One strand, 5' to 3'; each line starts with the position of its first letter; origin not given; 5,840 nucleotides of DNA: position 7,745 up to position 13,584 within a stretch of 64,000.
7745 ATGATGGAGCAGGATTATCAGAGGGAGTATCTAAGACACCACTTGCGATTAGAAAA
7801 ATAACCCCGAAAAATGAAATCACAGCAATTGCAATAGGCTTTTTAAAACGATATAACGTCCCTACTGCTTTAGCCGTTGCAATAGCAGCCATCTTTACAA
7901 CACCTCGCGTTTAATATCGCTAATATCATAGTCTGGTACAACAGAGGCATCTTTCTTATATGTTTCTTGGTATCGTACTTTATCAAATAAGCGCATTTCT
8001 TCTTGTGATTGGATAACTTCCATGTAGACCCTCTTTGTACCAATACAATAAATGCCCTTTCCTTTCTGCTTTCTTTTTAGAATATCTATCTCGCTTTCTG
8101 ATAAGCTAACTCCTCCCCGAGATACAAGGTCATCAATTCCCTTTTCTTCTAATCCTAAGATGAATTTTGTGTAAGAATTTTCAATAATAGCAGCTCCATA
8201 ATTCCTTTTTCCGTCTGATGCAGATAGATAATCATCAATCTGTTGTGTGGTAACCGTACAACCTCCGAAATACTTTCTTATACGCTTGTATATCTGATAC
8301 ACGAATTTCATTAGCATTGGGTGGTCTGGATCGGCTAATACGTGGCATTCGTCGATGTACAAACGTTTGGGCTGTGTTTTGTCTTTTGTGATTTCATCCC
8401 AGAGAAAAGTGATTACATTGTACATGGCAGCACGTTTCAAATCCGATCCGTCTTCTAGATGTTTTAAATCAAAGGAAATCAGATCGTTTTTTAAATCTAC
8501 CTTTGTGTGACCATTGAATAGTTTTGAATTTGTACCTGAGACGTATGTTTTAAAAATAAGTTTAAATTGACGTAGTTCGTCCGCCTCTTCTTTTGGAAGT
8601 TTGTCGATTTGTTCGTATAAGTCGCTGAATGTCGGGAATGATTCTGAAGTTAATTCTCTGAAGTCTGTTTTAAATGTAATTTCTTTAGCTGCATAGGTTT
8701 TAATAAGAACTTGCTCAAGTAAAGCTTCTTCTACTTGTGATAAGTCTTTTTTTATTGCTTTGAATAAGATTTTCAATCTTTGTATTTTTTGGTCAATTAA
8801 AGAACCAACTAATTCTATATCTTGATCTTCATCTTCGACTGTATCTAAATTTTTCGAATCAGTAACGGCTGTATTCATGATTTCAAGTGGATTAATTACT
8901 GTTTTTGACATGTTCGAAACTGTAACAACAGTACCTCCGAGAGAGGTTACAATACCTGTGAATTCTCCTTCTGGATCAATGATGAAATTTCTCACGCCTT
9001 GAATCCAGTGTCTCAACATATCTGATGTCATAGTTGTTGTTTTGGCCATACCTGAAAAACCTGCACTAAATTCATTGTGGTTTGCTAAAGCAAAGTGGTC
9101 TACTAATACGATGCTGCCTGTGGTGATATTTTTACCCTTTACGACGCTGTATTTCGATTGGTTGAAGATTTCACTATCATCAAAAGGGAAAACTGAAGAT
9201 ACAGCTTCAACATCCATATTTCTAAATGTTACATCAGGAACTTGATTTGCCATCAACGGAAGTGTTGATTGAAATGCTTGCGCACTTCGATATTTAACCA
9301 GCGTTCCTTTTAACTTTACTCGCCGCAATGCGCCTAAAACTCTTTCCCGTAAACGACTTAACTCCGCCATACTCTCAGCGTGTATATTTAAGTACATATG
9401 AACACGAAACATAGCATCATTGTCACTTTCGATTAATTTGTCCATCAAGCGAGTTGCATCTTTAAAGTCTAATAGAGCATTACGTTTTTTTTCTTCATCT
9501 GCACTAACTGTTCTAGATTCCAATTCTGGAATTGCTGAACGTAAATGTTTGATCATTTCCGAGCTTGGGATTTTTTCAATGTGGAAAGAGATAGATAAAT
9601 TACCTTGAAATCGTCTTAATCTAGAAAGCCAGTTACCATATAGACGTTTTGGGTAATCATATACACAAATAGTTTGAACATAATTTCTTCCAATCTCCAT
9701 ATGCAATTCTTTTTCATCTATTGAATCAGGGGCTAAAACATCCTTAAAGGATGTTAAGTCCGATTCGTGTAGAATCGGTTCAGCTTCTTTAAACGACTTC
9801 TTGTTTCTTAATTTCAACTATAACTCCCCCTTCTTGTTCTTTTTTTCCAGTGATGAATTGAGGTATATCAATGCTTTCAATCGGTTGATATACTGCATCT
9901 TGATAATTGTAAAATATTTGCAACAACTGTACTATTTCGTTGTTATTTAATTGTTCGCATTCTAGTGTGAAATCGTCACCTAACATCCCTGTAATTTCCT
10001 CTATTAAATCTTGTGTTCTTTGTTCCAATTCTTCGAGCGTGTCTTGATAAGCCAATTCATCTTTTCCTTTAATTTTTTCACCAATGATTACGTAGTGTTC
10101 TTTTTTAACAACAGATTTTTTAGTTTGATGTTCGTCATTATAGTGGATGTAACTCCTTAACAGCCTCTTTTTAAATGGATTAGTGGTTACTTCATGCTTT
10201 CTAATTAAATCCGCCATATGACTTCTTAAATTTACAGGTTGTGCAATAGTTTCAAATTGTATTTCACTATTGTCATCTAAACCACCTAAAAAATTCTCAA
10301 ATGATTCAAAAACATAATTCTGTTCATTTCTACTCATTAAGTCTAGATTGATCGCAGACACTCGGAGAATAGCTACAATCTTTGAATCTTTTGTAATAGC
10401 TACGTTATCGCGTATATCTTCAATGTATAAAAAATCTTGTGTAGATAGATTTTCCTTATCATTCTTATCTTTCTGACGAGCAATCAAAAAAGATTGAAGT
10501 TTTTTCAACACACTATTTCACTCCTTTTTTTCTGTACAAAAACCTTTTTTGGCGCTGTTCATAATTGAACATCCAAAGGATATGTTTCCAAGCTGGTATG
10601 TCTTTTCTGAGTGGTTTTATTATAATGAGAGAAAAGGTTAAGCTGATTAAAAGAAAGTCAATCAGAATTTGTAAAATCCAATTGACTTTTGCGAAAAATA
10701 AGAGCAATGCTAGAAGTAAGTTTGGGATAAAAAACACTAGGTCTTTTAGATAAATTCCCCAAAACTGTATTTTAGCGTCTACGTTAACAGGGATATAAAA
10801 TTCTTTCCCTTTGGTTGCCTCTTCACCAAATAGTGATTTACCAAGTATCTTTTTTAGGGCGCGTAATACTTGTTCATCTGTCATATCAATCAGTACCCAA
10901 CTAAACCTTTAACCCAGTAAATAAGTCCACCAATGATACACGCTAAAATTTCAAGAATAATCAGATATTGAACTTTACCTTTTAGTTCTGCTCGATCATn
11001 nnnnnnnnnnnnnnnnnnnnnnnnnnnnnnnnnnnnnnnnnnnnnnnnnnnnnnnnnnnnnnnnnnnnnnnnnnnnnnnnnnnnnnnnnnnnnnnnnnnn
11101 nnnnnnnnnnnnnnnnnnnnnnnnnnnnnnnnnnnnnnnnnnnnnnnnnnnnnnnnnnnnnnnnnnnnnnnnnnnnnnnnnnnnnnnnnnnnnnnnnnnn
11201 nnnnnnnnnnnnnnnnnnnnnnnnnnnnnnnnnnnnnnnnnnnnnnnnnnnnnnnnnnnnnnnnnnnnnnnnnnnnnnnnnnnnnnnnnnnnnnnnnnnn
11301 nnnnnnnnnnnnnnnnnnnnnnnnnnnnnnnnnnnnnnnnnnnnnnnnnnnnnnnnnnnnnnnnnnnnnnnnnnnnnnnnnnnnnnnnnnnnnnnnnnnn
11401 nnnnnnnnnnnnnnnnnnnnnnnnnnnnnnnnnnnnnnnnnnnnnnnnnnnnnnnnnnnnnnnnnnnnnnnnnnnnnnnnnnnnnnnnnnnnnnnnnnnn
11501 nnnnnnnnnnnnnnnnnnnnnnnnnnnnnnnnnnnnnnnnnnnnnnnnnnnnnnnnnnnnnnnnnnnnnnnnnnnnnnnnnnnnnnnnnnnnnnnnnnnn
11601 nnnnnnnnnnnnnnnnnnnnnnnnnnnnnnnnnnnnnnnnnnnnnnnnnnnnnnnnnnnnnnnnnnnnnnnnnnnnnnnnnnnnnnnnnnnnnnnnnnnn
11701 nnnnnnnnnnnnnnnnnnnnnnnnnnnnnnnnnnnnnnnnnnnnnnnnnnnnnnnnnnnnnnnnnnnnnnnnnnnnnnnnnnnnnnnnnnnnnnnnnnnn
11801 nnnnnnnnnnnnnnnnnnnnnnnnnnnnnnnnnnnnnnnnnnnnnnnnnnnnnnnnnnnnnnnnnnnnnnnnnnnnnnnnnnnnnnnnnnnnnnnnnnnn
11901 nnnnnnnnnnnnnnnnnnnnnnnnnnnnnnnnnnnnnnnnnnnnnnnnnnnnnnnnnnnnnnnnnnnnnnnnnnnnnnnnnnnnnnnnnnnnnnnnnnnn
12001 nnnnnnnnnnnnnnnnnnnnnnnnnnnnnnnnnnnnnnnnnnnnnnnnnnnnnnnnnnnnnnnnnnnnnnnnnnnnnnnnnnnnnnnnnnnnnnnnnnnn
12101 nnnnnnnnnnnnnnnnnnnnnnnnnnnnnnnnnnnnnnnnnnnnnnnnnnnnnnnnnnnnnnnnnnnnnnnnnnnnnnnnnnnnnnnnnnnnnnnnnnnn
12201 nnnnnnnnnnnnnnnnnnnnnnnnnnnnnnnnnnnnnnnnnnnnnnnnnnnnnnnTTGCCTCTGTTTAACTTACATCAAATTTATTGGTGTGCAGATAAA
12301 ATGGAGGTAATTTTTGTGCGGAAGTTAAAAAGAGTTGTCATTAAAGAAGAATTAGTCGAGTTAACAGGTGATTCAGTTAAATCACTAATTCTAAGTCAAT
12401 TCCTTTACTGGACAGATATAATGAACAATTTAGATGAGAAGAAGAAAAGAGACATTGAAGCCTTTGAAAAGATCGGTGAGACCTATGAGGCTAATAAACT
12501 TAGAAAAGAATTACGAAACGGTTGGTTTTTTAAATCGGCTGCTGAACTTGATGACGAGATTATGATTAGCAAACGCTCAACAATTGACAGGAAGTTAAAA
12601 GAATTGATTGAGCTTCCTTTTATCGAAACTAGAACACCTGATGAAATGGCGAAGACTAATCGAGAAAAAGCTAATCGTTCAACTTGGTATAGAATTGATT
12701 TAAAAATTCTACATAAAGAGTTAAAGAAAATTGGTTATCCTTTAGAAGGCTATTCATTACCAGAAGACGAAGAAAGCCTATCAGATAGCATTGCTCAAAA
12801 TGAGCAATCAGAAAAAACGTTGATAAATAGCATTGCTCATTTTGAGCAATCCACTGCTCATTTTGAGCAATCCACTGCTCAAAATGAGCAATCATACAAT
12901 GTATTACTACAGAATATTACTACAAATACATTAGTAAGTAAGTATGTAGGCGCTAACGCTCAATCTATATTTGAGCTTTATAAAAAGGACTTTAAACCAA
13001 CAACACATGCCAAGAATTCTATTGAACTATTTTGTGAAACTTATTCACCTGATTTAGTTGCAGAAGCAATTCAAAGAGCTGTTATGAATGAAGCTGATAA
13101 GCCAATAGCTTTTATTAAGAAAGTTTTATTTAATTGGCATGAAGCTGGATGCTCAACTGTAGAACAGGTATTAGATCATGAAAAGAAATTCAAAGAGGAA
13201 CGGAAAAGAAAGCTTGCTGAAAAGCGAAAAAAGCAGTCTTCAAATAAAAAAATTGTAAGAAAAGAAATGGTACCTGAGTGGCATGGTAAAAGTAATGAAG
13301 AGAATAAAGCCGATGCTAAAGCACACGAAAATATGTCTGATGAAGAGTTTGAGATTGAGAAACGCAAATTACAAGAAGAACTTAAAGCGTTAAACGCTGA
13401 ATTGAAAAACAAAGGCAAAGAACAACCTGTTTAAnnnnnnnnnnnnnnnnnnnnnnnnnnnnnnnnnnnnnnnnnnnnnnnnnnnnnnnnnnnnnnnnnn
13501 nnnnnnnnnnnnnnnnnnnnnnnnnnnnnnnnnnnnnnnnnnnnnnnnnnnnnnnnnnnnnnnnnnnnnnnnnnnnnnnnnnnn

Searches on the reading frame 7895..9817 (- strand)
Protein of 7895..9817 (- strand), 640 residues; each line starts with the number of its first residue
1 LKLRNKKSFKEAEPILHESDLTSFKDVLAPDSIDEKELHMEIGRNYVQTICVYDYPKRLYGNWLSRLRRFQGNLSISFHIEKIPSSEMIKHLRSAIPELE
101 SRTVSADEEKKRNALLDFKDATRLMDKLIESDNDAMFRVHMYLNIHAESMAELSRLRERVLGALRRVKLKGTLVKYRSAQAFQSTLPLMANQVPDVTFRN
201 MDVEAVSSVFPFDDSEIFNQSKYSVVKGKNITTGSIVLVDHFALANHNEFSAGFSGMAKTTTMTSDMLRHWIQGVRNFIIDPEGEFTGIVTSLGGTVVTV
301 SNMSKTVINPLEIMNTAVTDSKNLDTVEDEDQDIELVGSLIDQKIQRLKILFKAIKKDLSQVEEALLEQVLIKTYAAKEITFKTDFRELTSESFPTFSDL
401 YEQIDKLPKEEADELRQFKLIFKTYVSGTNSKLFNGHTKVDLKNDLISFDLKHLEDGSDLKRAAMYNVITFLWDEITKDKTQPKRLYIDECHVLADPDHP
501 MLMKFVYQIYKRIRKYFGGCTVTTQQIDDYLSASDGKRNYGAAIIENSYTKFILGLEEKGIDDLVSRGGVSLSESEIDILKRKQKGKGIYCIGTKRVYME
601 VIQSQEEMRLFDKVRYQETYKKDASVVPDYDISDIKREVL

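Call 65: search_protein_families(library=pfam, proteins=[window:7895-9817:-], max_evalue=0.00001)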
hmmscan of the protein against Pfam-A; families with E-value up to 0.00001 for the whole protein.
window:7895-9817:- (640 aa): 1 family
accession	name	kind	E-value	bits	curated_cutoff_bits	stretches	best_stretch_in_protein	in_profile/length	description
PF19044.6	P-loop_TraG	-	3.3e-14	52.8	25.8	1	244-555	27-317/413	TraG P-loop domain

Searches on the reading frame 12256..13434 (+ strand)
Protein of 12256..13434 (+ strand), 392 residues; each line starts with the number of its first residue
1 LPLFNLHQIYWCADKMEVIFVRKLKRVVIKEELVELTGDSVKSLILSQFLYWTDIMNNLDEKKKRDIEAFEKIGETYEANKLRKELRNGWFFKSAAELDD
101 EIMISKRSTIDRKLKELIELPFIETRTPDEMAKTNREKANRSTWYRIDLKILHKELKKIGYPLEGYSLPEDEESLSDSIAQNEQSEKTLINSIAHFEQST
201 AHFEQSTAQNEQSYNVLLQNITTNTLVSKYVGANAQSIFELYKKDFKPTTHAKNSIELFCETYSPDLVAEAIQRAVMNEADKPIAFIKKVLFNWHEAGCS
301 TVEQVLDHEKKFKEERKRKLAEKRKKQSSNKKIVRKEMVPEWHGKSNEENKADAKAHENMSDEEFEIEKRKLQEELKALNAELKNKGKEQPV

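Call 65: search_protein_families(library=pfam, proteins=[window:12256-13434:+], max_evalue=0.00001)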
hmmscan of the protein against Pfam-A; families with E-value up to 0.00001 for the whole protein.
window:12256-13434:+ (392 aa): 1 family
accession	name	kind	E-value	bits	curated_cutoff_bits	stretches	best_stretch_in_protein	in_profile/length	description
PF07261.16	DnaB_2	-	6.9e-12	45.3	22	1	240-308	2-73/74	Replication initiation and membrane attachment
